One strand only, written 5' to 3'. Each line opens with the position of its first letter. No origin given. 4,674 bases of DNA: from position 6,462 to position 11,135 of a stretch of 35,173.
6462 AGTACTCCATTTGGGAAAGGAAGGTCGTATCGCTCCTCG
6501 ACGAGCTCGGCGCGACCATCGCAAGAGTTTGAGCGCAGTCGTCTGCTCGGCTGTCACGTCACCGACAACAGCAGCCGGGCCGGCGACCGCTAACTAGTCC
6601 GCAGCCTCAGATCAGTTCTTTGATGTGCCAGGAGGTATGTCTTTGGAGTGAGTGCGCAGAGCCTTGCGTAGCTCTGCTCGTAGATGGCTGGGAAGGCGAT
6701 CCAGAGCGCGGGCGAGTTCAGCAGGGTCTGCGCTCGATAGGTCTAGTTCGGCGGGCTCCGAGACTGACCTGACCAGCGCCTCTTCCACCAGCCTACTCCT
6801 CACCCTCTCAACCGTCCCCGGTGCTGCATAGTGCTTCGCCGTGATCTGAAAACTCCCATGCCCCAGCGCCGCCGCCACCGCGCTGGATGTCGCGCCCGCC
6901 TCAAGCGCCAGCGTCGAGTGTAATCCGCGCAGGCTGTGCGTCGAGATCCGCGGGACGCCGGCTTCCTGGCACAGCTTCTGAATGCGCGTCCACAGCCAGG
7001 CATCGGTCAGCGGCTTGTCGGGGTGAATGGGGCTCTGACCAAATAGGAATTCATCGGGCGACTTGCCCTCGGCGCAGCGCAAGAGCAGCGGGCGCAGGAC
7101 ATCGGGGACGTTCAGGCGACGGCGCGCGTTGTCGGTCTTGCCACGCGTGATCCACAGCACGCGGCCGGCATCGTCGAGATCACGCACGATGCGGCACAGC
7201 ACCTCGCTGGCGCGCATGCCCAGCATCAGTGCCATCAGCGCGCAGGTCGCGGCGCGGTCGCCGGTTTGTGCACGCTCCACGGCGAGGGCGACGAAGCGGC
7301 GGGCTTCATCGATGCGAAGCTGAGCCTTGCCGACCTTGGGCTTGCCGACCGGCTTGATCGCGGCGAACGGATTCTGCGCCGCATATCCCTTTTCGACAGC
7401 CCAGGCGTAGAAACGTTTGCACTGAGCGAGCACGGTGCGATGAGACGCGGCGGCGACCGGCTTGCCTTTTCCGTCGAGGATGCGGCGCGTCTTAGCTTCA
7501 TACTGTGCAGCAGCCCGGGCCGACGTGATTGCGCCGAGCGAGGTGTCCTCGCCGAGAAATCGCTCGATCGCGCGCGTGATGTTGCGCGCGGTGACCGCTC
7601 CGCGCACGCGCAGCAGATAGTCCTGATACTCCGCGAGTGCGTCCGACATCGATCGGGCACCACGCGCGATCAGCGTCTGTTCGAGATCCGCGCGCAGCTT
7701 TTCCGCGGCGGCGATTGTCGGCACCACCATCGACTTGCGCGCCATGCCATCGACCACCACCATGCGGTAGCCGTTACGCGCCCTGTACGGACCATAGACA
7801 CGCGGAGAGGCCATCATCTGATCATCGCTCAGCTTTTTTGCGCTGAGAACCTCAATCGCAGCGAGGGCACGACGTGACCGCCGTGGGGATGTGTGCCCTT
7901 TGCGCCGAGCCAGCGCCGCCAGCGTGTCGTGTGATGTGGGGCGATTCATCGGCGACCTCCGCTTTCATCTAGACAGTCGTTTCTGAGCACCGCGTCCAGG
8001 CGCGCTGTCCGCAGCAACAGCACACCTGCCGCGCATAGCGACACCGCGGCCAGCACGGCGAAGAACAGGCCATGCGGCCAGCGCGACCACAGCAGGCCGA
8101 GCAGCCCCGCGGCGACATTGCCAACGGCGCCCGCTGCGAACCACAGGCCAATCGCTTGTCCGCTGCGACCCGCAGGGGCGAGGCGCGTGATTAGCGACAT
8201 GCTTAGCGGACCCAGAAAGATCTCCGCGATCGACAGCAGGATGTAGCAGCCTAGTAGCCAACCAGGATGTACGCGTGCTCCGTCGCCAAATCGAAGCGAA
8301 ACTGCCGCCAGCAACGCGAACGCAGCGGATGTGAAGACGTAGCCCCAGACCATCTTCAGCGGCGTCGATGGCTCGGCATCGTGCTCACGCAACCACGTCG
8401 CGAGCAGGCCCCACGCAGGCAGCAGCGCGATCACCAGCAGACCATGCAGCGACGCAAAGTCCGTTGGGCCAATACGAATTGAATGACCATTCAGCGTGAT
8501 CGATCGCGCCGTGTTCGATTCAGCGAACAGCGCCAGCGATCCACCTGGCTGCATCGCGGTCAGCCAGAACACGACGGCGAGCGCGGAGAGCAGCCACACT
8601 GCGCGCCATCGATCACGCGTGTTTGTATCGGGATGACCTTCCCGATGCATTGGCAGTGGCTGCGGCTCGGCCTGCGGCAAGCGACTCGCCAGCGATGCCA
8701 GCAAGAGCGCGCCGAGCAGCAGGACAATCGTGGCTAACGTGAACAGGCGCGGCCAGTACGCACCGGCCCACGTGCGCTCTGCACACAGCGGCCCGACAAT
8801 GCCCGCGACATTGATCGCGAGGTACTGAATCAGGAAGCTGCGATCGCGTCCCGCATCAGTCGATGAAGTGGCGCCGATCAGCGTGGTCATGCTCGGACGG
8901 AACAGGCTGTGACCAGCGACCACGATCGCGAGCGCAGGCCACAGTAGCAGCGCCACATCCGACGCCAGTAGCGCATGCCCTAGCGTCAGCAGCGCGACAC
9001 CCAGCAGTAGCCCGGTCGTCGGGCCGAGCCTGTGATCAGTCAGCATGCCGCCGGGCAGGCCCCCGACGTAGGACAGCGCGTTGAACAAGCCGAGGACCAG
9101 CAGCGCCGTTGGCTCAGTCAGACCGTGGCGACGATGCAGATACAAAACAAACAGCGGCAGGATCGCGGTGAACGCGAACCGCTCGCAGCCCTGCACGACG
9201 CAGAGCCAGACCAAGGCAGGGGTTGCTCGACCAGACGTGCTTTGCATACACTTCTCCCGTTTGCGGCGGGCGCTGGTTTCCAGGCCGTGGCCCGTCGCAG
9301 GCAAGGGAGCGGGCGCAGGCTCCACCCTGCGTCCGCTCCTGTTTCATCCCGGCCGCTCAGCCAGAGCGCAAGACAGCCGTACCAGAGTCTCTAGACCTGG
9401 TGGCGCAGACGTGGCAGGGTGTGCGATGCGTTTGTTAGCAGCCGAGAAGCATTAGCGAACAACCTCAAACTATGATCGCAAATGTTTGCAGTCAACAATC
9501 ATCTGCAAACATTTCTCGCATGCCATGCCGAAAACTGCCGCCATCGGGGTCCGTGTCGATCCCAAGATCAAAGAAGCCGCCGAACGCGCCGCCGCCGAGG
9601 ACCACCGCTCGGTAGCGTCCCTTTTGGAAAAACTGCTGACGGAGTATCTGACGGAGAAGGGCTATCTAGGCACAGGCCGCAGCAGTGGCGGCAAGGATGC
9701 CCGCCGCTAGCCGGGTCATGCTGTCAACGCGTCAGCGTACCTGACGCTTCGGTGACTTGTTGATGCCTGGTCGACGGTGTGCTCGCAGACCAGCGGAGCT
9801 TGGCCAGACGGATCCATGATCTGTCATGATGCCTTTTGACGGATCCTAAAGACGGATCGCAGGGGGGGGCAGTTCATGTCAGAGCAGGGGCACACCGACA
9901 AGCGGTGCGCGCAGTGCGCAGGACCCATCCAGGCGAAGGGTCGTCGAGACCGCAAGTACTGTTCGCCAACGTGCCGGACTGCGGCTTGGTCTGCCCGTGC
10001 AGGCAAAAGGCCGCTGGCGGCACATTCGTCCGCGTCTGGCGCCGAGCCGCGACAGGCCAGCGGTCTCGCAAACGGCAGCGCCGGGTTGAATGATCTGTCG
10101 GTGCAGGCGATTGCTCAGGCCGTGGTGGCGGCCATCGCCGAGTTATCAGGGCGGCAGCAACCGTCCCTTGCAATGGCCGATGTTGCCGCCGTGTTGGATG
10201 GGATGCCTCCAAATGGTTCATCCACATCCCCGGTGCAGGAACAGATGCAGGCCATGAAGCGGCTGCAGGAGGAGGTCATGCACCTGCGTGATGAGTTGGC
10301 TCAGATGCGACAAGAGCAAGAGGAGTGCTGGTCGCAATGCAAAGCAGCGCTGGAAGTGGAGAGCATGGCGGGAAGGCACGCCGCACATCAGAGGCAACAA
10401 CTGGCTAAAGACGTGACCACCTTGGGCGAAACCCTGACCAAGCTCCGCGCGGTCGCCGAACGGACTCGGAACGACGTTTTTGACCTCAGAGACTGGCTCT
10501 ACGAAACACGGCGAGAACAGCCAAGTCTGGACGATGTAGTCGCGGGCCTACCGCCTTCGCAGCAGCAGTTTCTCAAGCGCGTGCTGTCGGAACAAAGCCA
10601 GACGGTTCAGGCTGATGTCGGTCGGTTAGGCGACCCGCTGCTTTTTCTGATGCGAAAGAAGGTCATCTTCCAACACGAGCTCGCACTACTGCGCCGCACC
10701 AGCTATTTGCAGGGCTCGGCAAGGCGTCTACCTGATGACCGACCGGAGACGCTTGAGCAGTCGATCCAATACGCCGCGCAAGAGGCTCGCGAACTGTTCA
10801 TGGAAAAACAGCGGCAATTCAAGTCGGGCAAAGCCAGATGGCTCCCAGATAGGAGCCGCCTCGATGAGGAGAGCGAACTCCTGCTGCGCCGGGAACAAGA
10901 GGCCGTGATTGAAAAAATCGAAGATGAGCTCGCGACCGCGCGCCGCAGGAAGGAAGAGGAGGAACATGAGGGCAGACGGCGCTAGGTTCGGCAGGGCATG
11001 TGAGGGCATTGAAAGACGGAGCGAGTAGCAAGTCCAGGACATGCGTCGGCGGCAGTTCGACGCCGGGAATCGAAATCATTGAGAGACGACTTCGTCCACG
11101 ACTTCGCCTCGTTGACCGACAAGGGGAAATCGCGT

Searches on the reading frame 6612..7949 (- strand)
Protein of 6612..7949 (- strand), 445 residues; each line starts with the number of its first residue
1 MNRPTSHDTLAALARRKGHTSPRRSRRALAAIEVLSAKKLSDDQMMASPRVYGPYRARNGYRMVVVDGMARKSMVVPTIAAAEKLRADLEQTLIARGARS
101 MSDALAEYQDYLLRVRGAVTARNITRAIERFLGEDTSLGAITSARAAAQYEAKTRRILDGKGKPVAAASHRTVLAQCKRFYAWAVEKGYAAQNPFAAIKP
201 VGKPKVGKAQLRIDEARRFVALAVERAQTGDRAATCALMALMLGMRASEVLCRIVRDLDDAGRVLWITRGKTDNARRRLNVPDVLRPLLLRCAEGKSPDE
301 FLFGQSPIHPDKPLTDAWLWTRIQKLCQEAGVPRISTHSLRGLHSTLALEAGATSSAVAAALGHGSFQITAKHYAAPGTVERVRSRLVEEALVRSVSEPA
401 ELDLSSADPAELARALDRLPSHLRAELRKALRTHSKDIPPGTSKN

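Call 22: search_protein_families(library=pfam, proteins=[window:6612-7949:-], max_evalue=0.001)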
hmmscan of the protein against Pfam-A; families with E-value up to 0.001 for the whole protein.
window:6612-7949:- (445 aa): 1 family
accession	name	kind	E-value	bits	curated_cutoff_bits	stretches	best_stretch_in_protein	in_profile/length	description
PF00589.27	Phage_integrase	-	5.1e-17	62.6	27.1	1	213-376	5-167/172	Phage integrase family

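Call 35: search_protein_families(library=padloc, proteins=[window:6612-7949:-], max_evalue=0.001)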
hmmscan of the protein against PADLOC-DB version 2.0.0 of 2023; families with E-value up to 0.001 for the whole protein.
window:6612-7949:- (445 aa): 0 families

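Call 57: search_protein_families(library=ncbifam, proteins=[window:6612-7949:-], max_evalue=0.001)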
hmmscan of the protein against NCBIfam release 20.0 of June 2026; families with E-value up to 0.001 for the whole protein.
window:6612-7949:- (445 aa): 6 families
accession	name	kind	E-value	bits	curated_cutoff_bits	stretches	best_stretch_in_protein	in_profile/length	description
NF001399.0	PRK00283.1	subfamily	7.1e-13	48.5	279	1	161-369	64-276/300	tyrosine recombinase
TIGR02224.1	recomb_XerC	equivalog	1.5e-12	47.6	335.15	1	150-371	45-272/295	tyrosine recombinase XerC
TIGR02225.1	recomb_XerD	equivalog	3.4e-12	46.3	329.6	1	162-370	55-268/290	site-specific tyrosine recombinase XerD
NF040815.2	recomb_XerA_Arch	equivalog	8.7e-11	41.9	220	1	163-371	54-249/263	site-specific tyrosine recombinase/integron integrase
NF002331.0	PRK01287.1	subfamily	1.6e-07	30.6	371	1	158-276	88-207/365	site-specific tyrosine recombinase XerC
NF002685.0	PRK02436.1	equivalog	3.1e-05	23.9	178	1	236-367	117-237/245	site-specific tyrosine recombinase XerD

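Call 58: search_protein_families(library=phrogs, proteins=[window:6612-7949:-], max_evalue=0.001)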
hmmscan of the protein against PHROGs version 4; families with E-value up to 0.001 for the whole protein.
window:6612-7949:- (445 aa): 2 families
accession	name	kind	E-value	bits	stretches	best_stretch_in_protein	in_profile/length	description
phrog_1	-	integration and excision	5.9e-39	135.8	1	38-376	91-434/611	integrase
phrog_216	-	integration and excision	1.7e-21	77.6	1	170-377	15-224/301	integrase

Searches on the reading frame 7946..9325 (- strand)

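Call 22: search_protein_families(library=pfam, proteins=[window:7946-9325:-], max_evalue=0.001)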
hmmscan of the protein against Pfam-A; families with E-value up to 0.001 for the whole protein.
window:7946-9325:- (459 aa): 2 families
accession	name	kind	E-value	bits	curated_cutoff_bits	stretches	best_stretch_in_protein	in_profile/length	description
PF00854.27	PTR2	-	2.3e-23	83.2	27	2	243-409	204-375/392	POT family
PF07690.21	MFS_1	-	7.7e-20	71.5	33.4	1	41-395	1-335/347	Major Facilitator Superfamily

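Call 35: search_protein_families(library=padloc, proteins=[window:7946-9325:-], max_evalue=0.001)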
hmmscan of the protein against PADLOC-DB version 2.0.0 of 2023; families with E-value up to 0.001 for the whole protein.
window:7946-9325:- (459 aa): 0 families

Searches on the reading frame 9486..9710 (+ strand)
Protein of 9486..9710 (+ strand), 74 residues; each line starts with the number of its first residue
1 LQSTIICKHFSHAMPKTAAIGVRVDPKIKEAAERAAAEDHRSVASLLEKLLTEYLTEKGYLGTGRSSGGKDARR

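Call 57: search_protein_families(library=ncbifam, proteins=[window:9486-9710:+], max_evalue=0.001)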
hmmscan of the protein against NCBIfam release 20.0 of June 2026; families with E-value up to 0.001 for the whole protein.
window:9486-9710:+ (74 aa): 0 families

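Call 58: search_protein_families(library=phrogs, proteins=[window:9486-9710:+], max_evalue=0.001)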
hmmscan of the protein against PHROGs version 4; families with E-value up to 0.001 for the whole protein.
window:9486-9710:+ (74 aa): 2 families
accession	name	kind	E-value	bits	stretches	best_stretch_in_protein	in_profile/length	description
phrog_582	-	transcription regulation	6.6e-05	24.2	1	8-59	48-99/105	Arc-like repressor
phrog_228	-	transcription regulation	0.00033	21.5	1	14-65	7-58/251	Arc-like repressor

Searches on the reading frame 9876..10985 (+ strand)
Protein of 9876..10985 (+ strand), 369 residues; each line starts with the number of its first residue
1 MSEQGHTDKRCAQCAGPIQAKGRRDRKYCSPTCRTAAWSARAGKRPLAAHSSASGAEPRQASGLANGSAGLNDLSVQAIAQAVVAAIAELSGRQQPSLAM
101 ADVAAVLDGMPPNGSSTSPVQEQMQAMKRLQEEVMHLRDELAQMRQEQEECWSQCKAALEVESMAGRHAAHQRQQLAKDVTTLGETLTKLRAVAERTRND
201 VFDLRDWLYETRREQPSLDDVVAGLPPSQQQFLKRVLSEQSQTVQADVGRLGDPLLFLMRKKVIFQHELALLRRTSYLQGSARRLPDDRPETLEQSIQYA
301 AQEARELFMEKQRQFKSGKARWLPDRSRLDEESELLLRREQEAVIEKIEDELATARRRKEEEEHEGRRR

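Call 22: search_protein_families(library=pfam, proteins=[window:9876-10985:+], max_evalue=0.001)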
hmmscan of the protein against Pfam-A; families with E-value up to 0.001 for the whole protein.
window:9876-10985:+ (369 aa): 1 family
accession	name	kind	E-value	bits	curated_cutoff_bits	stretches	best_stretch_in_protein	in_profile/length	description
PF07889.17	DUF1664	-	0.00031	21.2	34.6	0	170-225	58-113/124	Protein of unknown function (DUF1664)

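Call 35: search_protein_families(library=padloc, proteins=[window:9876-10985:+], max_evalue=0.001)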
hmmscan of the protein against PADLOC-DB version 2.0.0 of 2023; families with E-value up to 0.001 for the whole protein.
window:9876-10985:+ (369 aa): 0 families

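Call 57: search_protein_families(library=ncbifam, proteins=[window:9876-10985:+], max_evalue=0.001)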
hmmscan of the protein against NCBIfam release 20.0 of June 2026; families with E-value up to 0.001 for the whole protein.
window:9876-10985:+ (369 aa): 0 families

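Call 58: search_protein_families(library=phrogs, proteins=[window:9876-10985:+], max_evalue=0.001)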
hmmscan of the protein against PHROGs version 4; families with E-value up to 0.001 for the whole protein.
window:9876-10985:+ (369 aa): 2 families
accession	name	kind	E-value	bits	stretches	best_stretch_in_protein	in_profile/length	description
phrog_2308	-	unknown function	0.00047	21.2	1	4-43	51-91/138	-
phrog_1271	-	DNA, RNA and nucleotide metabolism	0.00069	20.1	1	7-50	211-255/361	HNH endonuclease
